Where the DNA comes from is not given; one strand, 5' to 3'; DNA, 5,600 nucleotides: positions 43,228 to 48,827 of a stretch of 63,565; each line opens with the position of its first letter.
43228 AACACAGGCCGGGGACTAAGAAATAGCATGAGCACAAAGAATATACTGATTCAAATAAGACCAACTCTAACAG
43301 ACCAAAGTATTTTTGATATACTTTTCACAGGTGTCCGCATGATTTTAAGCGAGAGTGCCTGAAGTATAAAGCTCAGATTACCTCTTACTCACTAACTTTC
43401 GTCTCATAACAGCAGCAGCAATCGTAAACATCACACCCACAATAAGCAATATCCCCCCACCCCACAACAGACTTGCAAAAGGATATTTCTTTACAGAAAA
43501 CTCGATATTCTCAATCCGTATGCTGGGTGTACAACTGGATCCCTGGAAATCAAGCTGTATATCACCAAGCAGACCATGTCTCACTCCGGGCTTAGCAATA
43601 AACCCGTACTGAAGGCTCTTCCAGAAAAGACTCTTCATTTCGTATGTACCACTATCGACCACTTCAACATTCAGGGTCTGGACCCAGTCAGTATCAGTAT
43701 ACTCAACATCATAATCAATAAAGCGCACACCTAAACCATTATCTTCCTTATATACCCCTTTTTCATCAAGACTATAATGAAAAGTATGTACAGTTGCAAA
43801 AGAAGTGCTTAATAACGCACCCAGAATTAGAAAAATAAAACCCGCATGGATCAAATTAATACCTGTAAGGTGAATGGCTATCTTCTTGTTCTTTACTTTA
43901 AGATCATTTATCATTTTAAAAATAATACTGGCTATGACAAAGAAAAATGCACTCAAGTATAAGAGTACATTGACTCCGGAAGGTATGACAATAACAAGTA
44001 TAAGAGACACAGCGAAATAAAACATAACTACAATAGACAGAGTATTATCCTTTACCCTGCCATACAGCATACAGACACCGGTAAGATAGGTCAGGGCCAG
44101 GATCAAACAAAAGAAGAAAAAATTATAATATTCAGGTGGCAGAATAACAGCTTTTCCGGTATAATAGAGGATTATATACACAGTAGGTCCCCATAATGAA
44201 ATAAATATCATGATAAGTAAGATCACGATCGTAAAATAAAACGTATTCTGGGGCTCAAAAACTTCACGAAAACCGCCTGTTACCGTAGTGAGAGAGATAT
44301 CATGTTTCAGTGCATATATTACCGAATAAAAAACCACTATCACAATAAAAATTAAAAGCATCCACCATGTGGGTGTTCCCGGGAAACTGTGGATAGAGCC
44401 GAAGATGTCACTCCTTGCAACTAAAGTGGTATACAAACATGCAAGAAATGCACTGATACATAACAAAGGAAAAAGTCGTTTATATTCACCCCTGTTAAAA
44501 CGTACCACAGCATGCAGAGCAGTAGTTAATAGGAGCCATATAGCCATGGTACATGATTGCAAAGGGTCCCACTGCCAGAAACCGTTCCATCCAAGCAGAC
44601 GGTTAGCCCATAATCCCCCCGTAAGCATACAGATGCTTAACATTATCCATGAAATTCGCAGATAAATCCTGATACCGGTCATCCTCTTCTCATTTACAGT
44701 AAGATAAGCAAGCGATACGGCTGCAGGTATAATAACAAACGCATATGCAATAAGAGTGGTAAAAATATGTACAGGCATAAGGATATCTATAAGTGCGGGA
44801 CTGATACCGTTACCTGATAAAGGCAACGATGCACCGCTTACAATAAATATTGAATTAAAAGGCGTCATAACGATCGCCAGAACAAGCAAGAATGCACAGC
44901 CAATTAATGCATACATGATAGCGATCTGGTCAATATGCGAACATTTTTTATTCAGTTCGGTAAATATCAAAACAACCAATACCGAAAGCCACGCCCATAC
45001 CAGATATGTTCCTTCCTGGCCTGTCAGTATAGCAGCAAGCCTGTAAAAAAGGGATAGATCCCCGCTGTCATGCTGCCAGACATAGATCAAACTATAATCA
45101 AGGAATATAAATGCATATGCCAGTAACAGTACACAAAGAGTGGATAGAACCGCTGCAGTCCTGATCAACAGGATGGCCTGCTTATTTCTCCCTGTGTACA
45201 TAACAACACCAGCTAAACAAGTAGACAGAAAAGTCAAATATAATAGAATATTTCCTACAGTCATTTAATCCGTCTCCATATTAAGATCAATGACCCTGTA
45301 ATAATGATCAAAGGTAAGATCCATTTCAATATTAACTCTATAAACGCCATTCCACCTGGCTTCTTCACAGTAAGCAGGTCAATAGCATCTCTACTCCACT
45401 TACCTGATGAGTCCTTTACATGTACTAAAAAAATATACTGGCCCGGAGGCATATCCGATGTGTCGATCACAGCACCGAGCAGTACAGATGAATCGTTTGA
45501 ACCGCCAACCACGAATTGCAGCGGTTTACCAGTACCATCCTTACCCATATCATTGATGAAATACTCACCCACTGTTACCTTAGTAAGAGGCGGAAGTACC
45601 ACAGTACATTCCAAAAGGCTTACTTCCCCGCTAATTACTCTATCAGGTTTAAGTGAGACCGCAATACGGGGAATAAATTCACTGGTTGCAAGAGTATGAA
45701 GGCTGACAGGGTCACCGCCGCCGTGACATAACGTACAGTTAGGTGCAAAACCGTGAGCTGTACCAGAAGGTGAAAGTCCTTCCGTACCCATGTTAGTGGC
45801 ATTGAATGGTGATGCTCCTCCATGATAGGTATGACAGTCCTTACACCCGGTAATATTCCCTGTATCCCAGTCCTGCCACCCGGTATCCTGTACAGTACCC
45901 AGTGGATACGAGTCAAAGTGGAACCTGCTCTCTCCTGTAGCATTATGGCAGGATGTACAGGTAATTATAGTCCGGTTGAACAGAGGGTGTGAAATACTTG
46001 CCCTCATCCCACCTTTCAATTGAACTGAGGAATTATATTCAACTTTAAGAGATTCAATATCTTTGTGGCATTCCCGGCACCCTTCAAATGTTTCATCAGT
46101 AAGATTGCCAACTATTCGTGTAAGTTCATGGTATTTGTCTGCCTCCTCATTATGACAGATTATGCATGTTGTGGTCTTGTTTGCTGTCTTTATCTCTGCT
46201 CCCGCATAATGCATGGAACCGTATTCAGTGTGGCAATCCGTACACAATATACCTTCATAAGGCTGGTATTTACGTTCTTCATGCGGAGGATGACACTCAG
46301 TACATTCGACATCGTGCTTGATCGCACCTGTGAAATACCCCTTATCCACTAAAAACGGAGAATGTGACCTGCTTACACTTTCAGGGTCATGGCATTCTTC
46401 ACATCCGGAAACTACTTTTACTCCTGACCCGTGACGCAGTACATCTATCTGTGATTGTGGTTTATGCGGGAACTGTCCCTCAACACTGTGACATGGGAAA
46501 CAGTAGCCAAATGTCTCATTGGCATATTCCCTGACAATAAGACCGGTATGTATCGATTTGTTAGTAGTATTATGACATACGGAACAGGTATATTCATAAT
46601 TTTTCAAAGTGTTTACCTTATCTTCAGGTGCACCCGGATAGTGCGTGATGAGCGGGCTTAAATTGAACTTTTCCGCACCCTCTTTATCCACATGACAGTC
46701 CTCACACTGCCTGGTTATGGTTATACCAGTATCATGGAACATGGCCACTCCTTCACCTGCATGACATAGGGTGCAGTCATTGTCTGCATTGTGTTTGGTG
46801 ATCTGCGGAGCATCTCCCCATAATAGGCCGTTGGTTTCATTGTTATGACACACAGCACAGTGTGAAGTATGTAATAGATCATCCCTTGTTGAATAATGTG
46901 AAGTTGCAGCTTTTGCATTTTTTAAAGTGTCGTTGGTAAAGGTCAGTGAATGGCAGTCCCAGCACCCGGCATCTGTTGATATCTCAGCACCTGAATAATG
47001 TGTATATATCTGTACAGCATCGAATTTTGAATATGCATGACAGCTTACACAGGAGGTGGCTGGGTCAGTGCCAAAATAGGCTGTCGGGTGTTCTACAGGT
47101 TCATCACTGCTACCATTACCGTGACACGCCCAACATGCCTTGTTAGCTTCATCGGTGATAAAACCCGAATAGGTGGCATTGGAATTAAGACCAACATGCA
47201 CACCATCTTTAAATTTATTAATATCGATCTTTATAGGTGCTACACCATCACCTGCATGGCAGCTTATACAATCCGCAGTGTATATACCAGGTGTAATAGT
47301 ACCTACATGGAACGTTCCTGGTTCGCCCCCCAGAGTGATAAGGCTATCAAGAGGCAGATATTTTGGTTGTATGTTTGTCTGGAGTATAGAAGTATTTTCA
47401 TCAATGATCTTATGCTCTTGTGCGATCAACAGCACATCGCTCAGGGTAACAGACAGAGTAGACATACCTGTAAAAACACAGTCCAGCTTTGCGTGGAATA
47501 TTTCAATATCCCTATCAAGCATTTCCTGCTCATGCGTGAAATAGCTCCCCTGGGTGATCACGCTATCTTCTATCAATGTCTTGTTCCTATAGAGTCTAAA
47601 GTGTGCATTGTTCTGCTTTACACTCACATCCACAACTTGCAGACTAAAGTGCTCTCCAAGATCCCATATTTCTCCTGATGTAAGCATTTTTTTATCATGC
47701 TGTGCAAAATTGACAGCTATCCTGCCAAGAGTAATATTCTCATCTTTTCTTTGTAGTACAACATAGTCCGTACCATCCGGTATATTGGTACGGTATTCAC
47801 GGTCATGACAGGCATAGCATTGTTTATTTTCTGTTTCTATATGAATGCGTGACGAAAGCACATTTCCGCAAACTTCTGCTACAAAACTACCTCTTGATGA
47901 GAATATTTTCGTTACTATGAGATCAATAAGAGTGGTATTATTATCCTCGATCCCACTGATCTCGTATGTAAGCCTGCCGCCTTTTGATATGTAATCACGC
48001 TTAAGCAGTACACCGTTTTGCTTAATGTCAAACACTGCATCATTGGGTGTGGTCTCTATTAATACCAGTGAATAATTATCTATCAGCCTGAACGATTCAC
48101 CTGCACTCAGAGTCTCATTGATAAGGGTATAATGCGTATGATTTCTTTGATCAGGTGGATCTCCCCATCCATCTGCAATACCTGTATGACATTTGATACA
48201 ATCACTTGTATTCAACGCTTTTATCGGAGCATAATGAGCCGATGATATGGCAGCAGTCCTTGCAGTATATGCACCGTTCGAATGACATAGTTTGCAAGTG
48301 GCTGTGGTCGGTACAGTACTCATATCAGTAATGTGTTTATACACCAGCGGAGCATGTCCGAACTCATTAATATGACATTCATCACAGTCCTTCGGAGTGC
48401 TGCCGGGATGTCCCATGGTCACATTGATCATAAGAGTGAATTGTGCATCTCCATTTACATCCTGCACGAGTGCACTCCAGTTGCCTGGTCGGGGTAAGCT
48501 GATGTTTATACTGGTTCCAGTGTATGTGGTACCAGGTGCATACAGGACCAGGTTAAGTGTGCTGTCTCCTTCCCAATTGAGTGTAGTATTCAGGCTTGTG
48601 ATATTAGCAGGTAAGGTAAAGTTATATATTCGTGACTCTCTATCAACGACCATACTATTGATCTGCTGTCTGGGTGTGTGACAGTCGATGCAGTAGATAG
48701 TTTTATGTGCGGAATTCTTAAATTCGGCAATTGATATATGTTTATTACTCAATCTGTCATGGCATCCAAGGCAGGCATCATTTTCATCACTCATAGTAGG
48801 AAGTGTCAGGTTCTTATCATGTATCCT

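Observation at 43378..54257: Translationally coupled five-gene operon for a ~37-heme, S-layer-domain cytochrome: a self-contained extracellular electron transfer module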

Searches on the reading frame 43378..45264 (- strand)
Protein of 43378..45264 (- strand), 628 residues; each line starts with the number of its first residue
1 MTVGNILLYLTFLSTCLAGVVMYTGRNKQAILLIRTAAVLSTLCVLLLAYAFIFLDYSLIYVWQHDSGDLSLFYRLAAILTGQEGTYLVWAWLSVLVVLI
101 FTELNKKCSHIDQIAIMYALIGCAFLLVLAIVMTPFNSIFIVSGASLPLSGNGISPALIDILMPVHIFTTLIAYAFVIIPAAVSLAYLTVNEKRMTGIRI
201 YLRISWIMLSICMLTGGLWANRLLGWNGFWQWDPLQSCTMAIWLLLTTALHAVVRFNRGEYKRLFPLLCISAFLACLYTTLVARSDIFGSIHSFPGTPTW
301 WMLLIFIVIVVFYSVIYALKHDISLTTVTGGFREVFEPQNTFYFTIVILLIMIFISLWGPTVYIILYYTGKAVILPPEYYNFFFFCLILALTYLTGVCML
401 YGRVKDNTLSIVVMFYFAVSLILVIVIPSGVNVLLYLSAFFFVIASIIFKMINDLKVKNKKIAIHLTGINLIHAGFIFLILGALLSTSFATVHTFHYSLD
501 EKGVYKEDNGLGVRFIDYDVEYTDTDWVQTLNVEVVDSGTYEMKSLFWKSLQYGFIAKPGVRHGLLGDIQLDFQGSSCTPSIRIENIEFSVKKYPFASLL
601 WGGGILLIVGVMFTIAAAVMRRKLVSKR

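Call 4: search_protein_families(library=pfam, proteins=[window:43378-45264:-], max_evalue=0.1)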
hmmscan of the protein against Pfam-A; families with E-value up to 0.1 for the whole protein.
window:43378-45264:- (628 aa): 1 family
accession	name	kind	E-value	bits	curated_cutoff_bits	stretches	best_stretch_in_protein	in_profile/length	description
PF01578.25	Cytochrom_C_asm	-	1.3e-14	54.8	29.9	1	84-285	5-206/212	Cytochrome C assembly protein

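Call 5: search_protein_families(library=ncbifam, proteins=[window:43378-45264:-], max_evalue=0.1)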
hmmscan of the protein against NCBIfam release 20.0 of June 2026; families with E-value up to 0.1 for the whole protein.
window:43378-45264:- (628 aa): 4 families
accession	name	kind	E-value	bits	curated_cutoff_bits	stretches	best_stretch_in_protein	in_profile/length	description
TIGR03145.1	cyt_nit_nrfE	subfamily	6.3e-43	147.4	927.3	1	3-615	5-630/631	heme lyase NrfEFG subunit NrfE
TIGR00353.1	nrfE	subfamily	4.8e-41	141.3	569.05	1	45-615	2-572/578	heme lyase CcmF/NrfE family subunit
NF007691.0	PRK10369.1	subfamily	1.1e-23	83.9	394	1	11-412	22-419/573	heme lyase NrfEFG subunit NrfE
TIGR03144.1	cytochr_II_ccsB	equivalog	1.3e-07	31.6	187.6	2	203-279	165-237/252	c-type cytochrome biogenesis protein CcsB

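Call 12: find_related_loci(query=window:43378-45264:-, collection=genome_contigs, flank=10000)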
Query window:43378-45264:- (628 aa) in genome_contigs; peptide patterns used: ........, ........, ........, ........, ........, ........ (x = any residue, [..] = any of these).
58 stretches matched a pattern; 11 encode a relative of the query (tblastn E <= 1e-3); 11 distinct loci.
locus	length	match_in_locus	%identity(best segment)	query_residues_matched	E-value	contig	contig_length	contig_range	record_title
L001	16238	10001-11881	89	2-628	0e+0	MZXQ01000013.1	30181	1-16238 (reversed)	MAG: ANME-2 cluster archaeon HR1 5133_contig_705.2, whole genome shotgun sequence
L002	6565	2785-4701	59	1-623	0e+0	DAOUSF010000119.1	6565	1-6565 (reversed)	MAG TPA_asm: Methanosarcinales archaeon isolate CSMAG_539 CSMAG_539_k127_47048_length_6565_cov_17.0000, whole genome sho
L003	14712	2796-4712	59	1-623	0e+0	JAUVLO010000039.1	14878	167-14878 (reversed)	MAG: Methanosarcinales archaeon isolate CSMAG_508 CSMAG_508_k141_275501_length_14878_cov_69.8970, whole genome shotgun s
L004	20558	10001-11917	60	1-623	0e+0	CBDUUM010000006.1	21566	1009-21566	MAG TPA_asm: uncultured Methanosarcinales archaeon isolate SRR21487742_binner12_Refined_145 genome assembly, contig: ERZ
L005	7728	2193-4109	60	1-623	0e+0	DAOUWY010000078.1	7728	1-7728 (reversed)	MAG TPA_asm: Methanosarcinales archaeon isolate CSMAG_887 CSMAG_887_k141_58020_length_7728_cov_304.8762, whole genome sh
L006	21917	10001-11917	57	1-623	0e+0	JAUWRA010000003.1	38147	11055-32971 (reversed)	MAG: Methanosarcinales archaeon isolate CSMAG_2516 CSMAG_2516_k141_820157_length_38147_cov_119.0000, whole genome shotgu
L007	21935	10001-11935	51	1-624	0e+0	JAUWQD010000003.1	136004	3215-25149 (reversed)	MAG: Methanosarcinaceae archaeon isolate CSMAG_2493 CSMAG_2493_k141_337070_length_136004_cov_22.9783, whole genome shotg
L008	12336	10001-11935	51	1-624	0e+0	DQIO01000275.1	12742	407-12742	MAG TPA_asm: Methanosarcinaceae archaeon isolate HMMV2 LBLEPAFP_60, whole genome shotgun sequence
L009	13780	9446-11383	49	1-627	0e+0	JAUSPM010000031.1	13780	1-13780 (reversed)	MAG: Methanosarcinaceae archaeon isolate E21_metabat.bin.6 E21_k141_337026, whole genome shotgun sequence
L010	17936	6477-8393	59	1-623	0e+0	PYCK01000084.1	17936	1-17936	MAG: Candidatus Methanocomedens sp. isolate S7142MS1 EAHJLNLH_94, whole genome shotgun sequence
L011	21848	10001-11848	44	1-623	7e-173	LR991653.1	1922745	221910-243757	Candidatus Methanoperedenaceae archaeon GB37 isolate gfbio:2ba61e4a-a911-483b-ba5e-e0ad8afd3b38:GoM-Arc1_E37 genome asse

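Call 80: search_solved_structures(query=window:43378-45264:-, max_evalue=0.001, show_alignments=1)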
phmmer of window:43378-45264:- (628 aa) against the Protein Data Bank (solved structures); distinct sequences matched with E-value up to 0.001: 1.
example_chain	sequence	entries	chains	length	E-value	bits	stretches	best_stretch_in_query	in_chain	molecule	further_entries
6zmq_A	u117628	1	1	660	6e-18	68.3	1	23-310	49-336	Cytochrome C-type biogenesis protein ccmF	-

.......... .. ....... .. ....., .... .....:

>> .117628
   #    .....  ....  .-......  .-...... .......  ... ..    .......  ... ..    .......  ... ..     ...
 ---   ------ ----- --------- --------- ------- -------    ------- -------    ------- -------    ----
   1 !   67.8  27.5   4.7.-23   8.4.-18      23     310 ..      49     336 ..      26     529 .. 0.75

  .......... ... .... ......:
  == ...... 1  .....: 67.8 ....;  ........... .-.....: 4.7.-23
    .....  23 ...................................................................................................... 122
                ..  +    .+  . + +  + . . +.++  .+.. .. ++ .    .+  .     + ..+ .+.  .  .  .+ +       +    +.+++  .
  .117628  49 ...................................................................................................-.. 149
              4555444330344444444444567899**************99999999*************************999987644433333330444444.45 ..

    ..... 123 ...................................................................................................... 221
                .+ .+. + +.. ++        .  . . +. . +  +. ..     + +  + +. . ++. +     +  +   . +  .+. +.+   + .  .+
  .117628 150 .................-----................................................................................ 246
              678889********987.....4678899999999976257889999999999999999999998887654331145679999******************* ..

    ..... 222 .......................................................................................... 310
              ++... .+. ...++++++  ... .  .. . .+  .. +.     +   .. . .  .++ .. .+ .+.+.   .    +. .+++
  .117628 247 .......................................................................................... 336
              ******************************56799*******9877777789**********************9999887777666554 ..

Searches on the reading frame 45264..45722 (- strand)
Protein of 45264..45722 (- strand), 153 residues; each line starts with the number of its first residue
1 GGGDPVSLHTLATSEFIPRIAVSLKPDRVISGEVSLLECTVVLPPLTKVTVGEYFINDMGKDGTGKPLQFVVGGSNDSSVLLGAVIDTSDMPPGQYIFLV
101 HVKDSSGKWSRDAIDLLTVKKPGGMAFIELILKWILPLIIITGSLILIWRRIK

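Call 22: search_protein_families(library=pfam, max_evalue=1, proteins=[window:45264-45722:-])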
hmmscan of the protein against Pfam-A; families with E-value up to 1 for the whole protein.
seq(153 aa): 1 family
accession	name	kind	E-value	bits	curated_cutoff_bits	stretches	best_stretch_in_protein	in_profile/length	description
PF07495.19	Y_Y_Y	-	0.00023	21.4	26.6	1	91-119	35-62/65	Y_Y_Y domain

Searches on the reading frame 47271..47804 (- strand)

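Call 22: search_protein_families(library=pfam, max_evalue=1, proteins=[window:47271-47804:-])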
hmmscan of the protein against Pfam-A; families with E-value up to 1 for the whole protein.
seq(178 aa): 3 families
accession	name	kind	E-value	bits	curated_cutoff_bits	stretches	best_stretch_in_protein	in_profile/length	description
PF07752.16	S-layer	-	8.4e-15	55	30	1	34-140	107-218/259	S-layer protein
PF18370.7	RGI_lyase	-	0.033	14.9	27.8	1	64-93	30-59/86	Rhamnogalacturonan I lyases beta-sheet domain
PF24879.1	DUF7737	-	0.05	14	27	0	111-137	72-98/103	Domain of unknown function (DUF7737)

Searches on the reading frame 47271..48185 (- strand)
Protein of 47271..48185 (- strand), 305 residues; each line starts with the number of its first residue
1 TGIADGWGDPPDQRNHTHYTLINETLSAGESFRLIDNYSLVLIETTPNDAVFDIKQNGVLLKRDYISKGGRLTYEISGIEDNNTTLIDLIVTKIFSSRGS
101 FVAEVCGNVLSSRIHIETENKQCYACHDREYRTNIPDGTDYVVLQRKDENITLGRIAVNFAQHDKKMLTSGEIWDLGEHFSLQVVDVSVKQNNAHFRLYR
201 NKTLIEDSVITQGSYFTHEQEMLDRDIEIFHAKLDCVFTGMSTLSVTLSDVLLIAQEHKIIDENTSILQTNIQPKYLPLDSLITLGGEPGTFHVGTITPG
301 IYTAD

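Call 23: search_solved_structures(query=window:47271-48185:-, max_evalue=10, show_alignments=2)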
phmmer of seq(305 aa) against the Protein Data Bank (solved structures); distinct sequences matched with E-value up to 10: 1.
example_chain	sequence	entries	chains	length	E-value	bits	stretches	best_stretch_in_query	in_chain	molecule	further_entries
2dlx_A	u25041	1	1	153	1.5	11.4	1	77-127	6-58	UBX domain-containing protein 7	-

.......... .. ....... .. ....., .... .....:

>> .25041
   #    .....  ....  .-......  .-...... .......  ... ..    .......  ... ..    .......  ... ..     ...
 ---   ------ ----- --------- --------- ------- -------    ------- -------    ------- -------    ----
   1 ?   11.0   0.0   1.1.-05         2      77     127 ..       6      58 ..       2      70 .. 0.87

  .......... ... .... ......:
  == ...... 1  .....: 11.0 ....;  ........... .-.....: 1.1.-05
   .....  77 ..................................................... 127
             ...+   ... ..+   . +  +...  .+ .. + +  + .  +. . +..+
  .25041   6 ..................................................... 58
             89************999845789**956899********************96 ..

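Call 78: search_solved_structures(query=A8, max_evalue=10, show_alignments=2)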
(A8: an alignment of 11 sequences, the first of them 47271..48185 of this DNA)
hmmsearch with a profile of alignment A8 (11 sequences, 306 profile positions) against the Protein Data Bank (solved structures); distinct sequences matched with E-value up to 10: 3.
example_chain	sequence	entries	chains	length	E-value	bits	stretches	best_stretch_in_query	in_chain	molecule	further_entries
3u2g_A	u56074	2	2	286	3.9e-06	29.6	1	161-256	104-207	S-layer protein MA0829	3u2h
3oqg_A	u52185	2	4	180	0.38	13.2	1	90-163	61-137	Hpy188I | RESTRICTION ENDONUCLEASE HPY188I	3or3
1tmc_A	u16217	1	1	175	1.6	11.1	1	130-175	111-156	CLASS I HISTOCOMPATIBILITY ANTIGEN (HLA-AW68)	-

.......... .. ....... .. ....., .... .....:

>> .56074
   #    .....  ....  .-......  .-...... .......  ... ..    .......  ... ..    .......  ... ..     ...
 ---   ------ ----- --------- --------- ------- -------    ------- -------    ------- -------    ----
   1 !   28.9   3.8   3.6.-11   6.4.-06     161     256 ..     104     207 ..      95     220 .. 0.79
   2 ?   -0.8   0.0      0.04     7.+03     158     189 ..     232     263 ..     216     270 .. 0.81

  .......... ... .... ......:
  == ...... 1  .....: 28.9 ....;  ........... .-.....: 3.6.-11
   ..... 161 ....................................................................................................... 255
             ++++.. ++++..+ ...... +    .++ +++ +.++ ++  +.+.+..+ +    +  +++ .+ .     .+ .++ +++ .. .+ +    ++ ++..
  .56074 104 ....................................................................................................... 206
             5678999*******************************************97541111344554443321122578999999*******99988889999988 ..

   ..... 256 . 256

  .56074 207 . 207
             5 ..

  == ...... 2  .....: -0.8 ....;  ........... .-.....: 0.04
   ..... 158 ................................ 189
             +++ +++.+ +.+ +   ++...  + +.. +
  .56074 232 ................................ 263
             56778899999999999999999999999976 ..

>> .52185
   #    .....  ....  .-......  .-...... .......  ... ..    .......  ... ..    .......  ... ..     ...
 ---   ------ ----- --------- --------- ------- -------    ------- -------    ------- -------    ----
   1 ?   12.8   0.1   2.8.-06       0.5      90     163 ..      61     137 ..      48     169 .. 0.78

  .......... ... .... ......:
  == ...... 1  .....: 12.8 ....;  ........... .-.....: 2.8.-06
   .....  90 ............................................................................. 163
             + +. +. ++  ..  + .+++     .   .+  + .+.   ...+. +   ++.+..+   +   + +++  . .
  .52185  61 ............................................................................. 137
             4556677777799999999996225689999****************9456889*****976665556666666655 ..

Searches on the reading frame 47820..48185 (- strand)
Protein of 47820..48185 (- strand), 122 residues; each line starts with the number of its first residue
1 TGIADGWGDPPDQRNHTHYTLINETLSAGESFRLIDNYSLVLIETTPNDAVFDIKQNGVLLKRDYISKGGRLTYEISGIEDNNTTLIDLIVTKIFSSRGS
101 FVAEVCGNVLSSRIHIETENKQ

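Call 22: search_protein_families(library=pfam, max_evalue=1, proteins=[window:47820-48185:-])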
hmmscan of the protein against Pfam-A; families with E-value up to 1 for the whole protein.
seq(122 aa): 2 families
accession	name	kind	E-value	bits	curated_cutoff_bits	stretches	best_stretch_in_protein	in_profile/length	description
PF07752.16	S-layer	-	0.011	15.3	30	1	24-105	112-199/259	S-layer protein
PF03785.20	Peptidase_C25_C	-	0.047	14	25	1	41-87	19-64/79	Peptidase family C25, C terminal ig-like domain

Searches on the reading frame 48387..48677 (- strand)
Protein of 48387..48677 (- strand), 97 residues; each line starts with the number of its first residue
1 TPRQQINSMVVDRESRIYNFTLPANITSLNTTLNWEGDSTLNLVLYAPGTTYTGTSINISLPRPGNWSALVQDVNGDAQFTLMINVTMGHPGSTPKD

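Call 22: search_protein_families(library=pfam, max_evalue=1, proteins=[window:48387-48677:-])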
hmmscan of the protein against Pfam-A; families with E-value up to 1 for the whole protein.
seq(97 aa): 2 families
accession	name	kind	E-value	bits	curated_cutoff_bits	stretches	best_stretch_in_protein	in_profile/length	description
PF10738.15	Lpp-LpqN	-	0.13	12.2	22.4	1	52-95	22-64/174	Probable lipoprotein LpqN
PF09859.15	Oxygenase-NA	-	0.13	12.2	26.2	1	63-92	69-98/172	Oxygenase, catalysing oxidative methylation of damaged DNA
